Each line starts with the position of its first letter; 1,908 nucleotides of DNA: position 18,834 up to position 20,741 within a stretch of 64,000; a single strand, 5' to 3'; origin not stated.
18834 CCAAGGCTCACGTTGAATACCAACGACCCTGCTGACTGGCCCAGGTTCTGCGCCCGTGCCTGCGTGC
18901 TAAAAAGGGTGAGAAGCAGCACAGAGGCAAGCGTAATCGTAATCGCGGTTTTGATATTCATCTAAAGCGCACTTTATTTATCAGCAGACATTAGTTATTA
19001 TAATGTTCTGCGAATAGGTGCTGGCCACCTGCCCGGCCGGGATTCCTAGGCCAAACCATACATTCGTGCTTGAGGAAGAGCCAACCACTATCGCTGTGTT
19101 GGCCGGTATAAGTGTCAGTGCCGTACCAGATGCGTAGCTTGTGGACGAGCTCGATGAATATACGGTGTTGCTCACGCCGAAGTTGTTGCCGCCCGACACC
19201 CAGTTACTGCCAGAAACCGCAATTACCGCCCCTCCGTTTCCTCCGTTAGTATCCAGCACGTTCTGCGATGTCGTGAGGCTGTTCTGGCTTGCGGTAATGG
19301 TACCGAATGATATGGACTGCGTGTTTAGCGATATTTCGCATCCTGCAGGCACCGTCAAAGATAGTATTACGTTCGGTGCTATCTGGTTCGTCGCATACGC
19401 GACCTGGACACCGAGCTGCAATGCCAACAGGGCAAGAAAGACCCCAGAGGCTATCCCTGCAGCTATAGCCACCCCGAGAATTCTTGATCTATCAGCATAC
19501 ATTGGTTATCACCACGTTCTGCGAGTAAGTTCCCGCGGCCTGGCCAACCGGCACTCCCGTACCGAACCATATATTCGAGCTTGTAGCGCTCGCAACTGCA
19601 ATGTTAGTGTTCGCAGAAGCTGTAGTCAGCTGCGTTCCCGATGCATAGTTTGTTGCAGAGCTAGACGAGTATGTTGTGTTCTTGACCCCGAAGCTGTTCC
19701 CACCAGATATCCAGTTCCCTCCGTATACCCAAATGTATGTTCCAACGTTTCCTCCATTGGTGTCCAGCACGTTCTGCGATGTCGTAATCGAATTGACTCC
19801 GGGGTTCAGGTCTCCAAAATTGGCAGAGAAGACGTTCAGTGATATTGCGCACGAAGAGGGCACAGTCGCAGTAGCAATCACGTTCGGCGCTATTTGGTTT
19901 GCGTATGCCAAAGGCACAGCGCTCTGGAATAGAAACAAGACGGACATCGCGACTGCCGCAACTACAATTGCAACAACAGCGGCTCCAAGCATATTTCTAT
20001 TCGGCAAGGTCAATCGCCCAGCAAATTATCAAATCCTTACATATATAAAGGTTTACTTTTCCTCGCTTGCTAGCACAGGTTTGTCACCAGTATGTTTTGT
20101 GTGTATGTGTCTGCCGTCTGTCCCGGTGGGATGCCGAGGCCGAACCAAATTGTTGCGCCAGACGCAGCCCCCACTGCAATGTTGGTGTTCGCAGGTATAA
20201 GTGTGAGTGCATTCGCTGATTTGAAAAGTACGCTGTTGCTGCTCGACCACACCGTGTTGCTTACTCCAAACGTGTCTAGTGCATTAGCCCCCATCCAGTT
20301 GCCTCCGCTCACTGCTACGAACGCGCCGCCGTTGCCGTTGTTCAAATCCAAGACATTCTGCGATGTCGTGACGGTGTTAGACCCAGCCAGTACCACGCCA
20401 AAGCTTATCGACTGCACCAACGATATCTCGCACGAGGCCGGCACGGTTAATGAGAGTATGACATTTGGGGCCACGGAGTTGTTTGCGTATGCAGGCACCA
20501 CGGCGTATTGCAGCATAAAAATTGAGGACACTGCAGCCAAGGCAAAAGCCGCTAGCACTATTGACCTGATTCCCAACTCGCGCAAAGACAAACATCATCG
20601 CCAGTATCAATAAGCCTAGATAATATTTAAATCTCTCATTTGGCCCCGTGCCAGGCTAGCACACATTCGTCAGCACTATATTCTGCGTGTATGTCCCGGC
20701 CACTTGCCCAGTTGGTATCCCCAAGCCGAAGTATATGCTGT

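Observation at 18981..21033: New-looking ~125-aa beta-rich domain with two invariant cysteines, one of them the very last residue (..TN[VL]C-stop), in four proteins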

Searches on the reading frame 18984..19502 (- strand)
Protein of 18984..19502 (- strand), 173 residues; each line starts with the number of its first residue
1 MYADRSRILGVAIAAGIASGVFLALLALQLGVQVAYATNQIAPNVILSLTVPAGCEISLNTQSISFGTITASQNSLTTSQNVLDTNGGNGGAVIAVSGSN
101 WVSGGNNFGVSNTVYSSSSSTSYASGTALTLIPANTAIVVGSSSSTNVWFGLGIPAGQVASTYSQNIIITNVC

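Call 4: search_protein_families(library=pfam, proteins=[window:18984-19502:-], max_evalue=1)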
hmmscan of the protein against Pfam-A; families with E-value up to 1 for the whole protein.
window:18984-19502:- (173 aa): 0 families

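Call 5: find_homologous_proteins(query=window:18984-19502:-, max_evalue=0.001)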
Query window:18984-19502:- (173 aa): 11 proteins with E <= 0.001 among 561 candidates.
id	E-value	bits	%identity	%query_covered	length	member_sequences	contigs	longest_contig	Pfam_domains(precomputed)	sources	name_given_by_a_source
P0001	6.9e-97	339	100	100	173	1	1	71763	-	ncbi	-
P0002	3.0e-53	198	59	100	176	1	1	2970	-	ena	-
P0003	1.3e-48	183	63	86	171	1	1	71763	-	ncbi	-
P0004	1.1e-47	180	54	100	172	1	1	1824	-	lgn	-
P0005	1.1e-45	173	64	82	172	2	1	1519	-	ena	-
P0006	1.8e-45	172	62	88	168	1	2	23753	-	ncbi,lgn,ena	-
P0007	4.5e-44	168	59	88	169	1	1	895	-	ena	-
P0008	8.4e-44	167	54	99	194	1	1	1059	-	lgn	-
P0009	7.0e-43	164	53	100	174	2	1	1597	-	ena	-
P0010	1.0e-42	164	53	100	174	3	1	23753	-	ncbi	-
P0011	2.2e-42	162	52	100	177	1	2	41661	-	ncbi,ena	-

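Call 6: search_protein_families(library=ncbifam, proteins=[window:18984-19502:-], max_evalue=1)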
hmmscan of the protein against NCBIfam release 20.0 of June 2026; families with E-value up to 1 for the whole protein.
window:18984-19502:- (173 aa): 0 families

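Call 13: predict_structure(alignment_id=A2)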
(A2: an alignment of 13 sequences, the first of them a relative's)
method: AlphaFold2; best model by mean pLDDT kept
length: 173 residues; sequences in the alignment: 13
mean_pLDDT: 47.1   pTM: 0.31
mean pLDDT of the five models: 47.1, 44.4, 39.9, 37.2, 37.0
residues with pLDDT >= 90: 0; 70-90: 18; 50-70: 32; < 50: 123
segments of 3 or more residues with pLDDT < 50: 33-48, 51-59, 71-144, 146-162, 171-173
pLDDT, mean of each block of 10 residues (from residue 1): 59 76 72 43 44 45 52 45 43 43 33 32 33 40 47 43 51 45
secondary structure, 60 per line:
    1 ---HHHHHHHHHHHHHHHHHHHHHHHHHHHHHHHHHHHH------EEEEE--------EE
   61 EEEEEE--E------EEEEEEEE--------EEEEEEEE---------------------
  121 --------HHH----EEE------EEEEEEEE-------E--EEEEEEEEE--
elements in order: H4-39 E46-50 E59-66 E76-83 E92-99 E136-138 E145-152 E163-171

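Call 15: search_protein_representatives(alignment_id=A2)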
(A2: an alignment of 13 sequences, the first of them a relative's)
Query: 13 sequences, 175 profile positions. Proteins with E-value up to 0.001 (for the whole library): 533; up to 1e-10: 263; up to 1e-30: 56. The best 150 are listed.
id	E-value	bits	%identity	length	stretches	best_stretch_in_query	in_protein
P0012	1.0e-65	237.2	-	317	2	33-175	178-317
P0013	1.7e-62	226.7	-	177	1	1-175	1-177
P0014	1.3e-61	223.9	-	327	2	12-173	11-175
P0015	5.1e-54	199.1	-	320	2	43-175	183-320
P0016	1.7e-52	194.1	-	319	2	40-175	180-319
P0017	4.0e-51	189.7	-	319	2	44-175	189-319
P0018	3.0e-50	186.8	-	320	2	37-175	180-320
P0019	5.4e-49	182.7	-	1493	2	21-175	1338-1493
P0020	3.0e-48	180.3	-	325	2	34-175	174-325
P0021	1.3e-47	178.2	-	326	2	37-175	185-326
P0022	2.1e-47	177.6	-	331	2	46-175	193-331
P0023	4.9e-45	169.9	-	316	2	38-175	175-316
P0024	2.3e-42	161.2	-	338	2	37-175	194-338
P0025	6.2e-42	159.7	-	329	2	40-175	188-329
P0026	1.1e-41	158.9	-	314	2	39-175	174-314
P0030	1.5e-39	152.0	-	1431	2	40-175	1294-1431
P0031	1.6e-38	148.6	-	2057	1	34-175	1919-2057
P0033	2.0e-37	145.0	-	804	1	27-175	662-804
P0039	7.9e-35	136.6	-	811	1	30-175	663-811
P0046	6.3e-33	130.4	-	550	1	30-175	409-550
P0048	1.4e-32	129.3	-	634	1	32-175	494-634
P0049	1.5e-32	129.2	-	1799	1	31-175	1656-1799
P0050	2.0e-32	128.8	-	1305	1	50-175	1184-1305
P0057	7.3e-32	126.9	-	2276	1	34-175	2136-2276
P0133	1.1e-23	100.4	-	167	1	17-175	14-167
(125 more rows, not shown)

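Call 18: find_encoding_contigs(protein=P0001, flank=10000, max_places=3)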
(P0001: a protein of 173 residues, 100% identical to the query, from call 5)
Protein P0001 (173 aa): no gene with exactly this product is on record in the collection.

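Call 19: find_encoding_contigs(protein=P0011, flank=10000, max_places=3)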
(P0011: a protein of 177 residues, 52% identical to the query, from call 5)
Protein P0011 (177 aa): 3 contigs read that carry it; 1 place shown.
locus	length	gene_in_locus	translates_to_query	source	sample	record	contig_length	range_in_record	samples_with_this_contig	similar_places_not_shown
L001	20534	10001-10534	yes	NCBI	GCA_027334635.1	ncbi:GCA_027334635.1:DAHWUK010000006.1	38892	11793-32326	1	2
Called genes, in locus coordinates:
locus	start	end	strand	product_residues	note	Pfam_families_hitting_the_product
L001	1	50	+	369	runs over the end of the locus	PF04055:Radical_SAM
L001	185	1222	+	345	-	PF00152:tRNA-synt_2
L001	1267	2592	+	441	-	-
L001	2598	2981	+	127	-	PF07884:VKOR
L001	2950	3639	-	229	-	-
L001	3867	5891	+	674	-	-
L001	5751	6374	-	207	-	-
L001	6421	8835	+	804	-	-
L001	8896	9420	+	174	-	-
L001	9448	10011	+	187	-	-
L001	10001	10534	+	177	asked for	-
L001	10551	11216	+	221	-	-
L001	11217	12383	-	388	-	PF02778:tRNA_int_endo_N (weak), PF12928:tRNA_int_end_N2 (faint), PF01974:tRNA_int_endo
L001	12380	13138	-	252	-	PF00590:TP_methylase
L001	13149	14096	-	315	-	PF14520:HHH_5, PF00154:RecA_N, PF08423:Rad51, PF13481:AAA_25, PF03796:DnaB_C (faint), PF06745:ATPase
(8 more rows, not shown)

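Call 20: find_encoding_contigs(protein=P0010, flank=10000, max_places=3)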
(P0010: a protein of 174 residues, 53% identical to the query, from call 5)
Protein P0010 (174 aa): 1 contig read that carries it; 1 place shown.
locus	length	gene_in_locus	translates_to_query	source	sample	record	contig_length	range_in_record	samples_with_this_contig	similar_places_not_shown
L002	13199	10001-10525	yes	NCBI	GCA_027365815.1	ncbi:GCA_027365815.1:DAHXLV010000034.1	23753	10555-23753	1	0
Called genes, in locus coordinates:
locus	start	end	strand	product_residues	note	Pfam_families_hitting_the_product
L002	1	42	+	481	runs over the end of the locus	-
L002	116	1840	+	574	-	-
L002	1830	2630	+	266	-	PF01656:CbiA, PF02374:ArsA_ATPase (faint), PF06564:CBP_BcsQ, PF09140:MipZ (weak), PF10609:ParA, PF13614:AAA_31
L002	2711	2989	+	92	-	-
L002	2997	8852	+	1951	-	-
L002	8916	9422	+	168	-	-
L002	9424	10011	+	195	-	-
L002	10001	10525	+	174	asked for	-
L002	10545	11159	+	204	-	-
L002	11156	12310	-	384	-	PF02778:tRNA_int_endo_N (faint), PF12928:tRNA_int_end_N2 (faint), PF01974:tRNA_int_endo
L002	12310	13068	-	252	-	PF00590:TP_methylase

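Call 24: find_related_loci(query=A2, collection=genome_contigs, flank=10000)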
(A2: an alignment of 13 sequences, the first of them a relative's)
Query A2 (173 aa) in genome_contigs; peptide patterns used: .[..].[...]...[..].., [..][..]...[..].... (x = any residue, [..] = any of these).
35 stretches matched a pattern; 5 encode a relative of the query (tblastn E <= 1e-3); 5 distinct loci.
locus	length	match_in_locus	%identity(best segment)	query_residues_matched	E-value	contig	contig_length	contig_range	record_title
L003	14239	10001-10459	62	22-173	2e-53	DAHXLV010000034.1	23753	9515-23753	MAG TPA_asm: Candidatus Micrarchaeota archaeon isolate clean1605 k141_166817, whole genome shotgun sequence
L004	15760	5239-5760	52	1-173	3e-42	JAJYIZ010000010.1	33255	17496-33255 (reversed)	MAG: Candidatus Micrarchaeota archaeon isolate DBS2-1.bin138 NODE_2199_length_33255_cov_1.809859, whole genome shotgun s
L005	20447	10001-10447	47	25-173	5e-27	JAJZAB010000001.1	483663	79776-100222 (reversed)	MAG: Candidatus Micrarchaeota archaeon isolate FK5.bin71 NODE_5_length_483663_cov_28.211817, whole genome shotgun sequen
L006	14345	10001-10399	43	41-173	8e-26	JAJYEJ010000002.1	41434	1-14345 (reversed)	MAG: Candidatus Micrarchaeota archaeon isolate DBS1-1.bin37 NODE_1401_length_41434_cov_21.300966, whole genome shotgun s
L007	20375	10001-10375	46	52-173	3e-23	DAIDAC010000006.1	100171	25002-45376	MAG TPA_asm: Candidatus Micrarchaeaceae archaeon isolate clean1830 NODE_6_length_100171_cov_13.624783, whole genome shot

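Call 38: find_encoding_contigs(protein=P0133, flank=10000, max_places=1)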
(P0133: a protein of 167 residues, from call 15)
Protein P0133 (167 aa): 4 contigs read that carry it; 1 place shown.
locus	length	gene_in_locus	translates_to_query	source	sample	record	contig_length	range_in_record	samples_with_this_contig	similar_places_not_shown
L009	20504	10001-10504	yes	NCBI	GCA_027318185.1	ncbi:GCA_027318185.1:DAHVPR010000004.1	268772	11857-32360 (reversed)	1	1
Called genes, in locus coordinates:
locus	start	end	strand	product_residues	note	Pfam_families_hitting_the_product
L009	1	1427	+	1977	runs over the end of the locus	PF23664:Ig_Pom152 (faint), PF10282:Lactonase (faint)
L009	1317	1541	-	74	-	-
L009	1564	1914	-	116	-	-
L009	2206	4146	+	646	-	PF13927:Ig_3 (faint), PF13573:SprB (faint)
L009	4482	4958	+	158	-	-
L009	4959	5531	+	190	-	PF13580:SIS_2, PF01380:SIS (weak)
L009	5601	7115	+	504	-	PF00083:Sugar_tr, PF07690:MFS_1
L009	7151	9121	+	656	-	-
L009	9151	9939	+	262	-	PF01656:CbiA, PF02374:ArsA_ATPase (weak), PF06564:CBP_BcsQ (weak), PF09140:MipZ (faint), PF10609:ParA, PF13614:AAA_31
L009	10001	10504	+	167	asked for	-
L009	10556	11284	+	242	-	-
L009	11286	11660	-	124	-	PF01981:PTH2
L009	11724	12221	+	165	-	PF01864:CarS-like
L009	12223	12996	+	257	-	PF01564:Spermine_synth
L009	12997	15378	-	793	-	-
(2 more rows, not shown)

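Call 39: find_encoding_contigs(protein=P0021, flank=10000, max_places=1)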
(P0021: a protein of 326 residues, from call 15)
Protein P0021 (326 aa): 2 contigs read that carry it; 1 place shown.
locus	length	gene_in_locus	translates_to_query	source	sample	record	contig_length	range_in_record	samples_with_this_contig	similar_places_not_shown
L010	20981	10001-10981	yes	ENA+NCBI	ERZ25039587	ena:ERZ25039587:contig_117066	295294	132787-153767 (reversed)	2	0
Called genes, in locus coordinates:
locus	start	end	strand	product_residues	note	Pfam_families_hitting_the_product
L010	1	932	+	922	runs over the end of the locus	PF00270:DEAD, PF04851:ResIII, PF00271:Helicase_C, PF19306:WHD_Lhr, PF08494:DEAD_assoc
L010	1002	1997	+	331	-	PF06550:SPP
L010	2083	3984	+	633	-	PF05362:Lon_C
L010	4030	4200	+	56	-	PF07754:Ribosomal_aS21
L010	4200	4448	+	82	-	PF00736:EF1_GNE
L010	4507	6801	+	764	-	PF02463:SMC_N, PF13175:AAA_15, PF13304:AAA_21 (faint), PF13476:AAA_23, PF13555:AAA_29 (weak), PF04423:Rad50_zn_hook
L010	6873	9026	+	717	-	-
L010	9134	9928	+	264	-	PF01656:CbiA, PF06564:CBP_BcsQ (weak), PF09140:MipZ (weak), PF10609:ParA, PF13614:AAA_31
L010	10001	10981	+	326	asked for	-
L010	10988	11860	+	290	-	-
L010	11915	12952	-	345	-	PF00091:Tubulin, PF12327:FtsZ_C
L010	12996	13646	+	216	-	PF00252:Ribosomal_L16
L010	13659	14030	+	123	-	PF01866:Diphthamide_syn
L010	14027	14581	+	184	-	PF01866:Diphthamide_syn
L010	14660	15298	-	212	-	-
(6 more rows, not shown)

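Call 70: search_protein_families(library=pfam, proteins=[P0030, P0031, P0049, P0050, P0033, P0039, P0046, P0048], max_evalue=0.001)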
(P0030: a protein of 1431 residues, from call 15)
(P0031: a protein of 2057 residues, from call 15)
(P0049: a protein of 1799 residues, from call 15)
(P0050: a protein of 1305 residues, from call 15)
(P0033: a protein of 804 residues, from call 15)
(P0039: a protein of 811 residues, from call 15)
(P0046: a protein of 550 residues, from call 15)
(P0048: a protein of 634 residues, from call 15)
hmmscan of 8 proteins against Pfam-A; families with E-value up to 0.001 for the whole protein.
P0030 (1431 aa): 0 families

P0031 (2057 aa): 0 families

P0049 (1799 aa): 0 families

P0050 (1305 aa): 0 families

P0033 (804 aa): 0 families

P0039 (811 aa): 0 families

P0046 (550 aa): 0 families

P0048 (634 aa): 0 families

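Call 89: find_encoding_contigs(protein=P0046, flank=8000, max_places=2)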
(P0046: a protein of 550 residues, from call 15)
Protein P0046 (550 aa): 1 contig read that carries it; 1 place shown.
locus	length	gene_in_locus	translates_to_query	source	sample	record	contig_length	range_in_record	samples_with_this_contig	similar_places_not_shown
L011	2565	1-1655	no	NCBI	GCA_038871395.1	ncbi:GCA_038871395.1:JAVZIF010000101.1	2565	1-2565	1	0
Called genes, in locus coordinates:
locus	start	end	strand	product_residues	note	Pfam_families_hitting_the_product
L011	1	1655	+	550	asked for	?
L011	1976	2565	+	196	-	?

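Call 90: find_encoding_contigs(protein=P0057, flank=10000, max_places=2)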
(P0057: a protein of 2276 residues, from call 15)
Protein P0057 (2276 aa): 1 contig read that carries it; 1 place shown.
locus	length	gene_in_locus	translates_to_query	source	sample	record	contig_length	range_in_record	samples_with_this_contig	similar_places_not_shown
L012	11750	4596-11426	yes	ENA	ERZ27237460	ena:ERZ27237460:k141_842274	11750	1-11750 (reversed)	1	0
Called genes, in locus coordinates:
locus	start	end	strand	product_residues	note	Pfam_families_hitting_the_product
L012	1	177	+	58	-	?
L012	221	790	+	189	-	-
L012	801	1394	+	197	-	-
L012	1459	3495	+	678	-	-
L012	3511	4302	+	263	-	PF01656:CbiA, PF06564:CBP_BcsQ (weak), PF10609:ParA, PF13614:AAA_31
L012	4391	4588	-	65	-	-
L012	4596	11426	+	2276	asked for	PF10102:DUF2341 (weak)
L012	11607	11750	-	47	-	?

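Call 91: find_encoding_contigs(protein=P0049, flank=10000, max_places=2)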
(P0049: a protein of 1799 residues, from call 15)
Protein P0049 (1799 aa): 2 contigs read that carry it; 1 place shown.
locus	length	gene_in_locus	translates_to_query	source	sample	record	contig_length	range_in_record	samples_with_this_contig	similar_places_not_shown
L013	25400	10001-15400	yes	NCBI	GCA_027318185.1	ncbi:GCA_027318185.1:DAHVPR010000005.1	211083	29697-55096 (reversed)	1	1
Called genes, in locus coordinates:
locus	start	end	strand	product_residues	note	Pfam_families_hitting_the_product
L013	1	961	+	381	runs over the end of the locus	PF02355:SecD_SecF_C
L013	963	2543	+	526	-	PF02355:SecD_SecF_C (weak)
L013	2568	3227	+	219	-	PF04981:NMD3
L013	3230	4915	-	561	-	PF08915:tRNA-Thr_ED, PF00587:tRNA-synt_2b, PF03129:HGTP_anticodon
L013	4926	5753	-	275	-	-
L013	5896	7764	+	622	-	PF03485:Arg_tRNA_synt_N, PF00750:tRNA-synt_1d, PF05746:DALR_1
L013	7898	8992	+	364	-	-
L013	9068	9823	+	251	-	-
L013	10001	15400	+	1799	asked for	-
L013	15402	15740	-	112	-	PF03819:MazG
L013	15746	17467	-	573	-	PF07690:MFS_1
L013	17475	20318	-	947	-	-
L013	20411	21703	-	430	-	-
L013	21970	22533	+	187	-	PF01923:Cob_adeno_trans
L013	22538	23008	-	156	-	PF04079:SMC_ScpB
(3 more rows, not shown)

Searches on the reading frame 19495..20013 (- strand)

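Call 4: search_protein_families(library=pfam, proteins=[window:19495-20013:-], max_evalue=1)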
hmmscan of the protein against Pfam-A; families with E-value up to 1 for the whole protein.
window:19495-20013:- (173 aa): 1 family
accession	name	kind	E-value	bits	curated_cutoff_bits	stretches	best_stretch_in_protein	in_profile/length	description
PF22680.2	Glyco_hydro_123_N_2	-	0.023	15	27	1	133-170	104-141/142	Glycoside hydrolase 123 N-terminal domain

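Call 6: search_protein_families(library=ncbifam, proteins=[window:19495-20013:-], max_evalue=1)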
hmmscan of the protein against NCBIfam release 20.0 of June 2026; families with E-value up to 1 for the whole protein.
window:19495-20013:- (173 aa): 0 families

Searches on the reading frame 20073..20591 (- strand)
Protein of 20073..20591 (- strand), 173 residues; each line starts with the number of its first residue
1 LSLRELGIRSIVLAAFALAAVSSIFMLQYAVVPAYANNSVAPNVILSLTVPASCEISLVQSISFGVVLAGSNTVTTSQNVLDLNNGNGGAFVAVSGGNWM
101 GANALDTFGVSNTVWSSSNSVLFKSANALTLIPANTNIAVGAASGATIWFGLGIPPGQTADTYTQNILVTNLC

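Call 4: search_protein_families(library=pfam, proteins=[window:20073-20591:-], max_evalue=1)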
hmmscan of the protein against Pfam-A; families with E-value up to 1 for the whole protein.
window:20073-20591:- (173 aa): 1 family
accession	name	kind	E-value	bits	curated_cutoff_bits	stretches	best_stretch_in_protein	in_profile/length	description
PF05229.21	SCPU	-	0.25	12.1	22.4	1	46-84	7-46/138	Spore Coat Protein U domain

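Call 6: search_protein_families(library=ncbifam, proteins=[window:20073-20591:-], max_evalue=1)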
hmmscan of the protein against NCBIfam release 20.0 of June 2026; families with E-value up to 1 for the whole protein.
window:20073-20591:- (173 aa): 1 family
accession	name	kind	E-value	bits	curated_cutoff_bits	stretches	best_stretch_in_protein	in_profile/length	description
NF040768.1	Epx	equivalog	0.027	13.8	400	1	55-117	220-279/297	enterococcus pore-forming toxin Epx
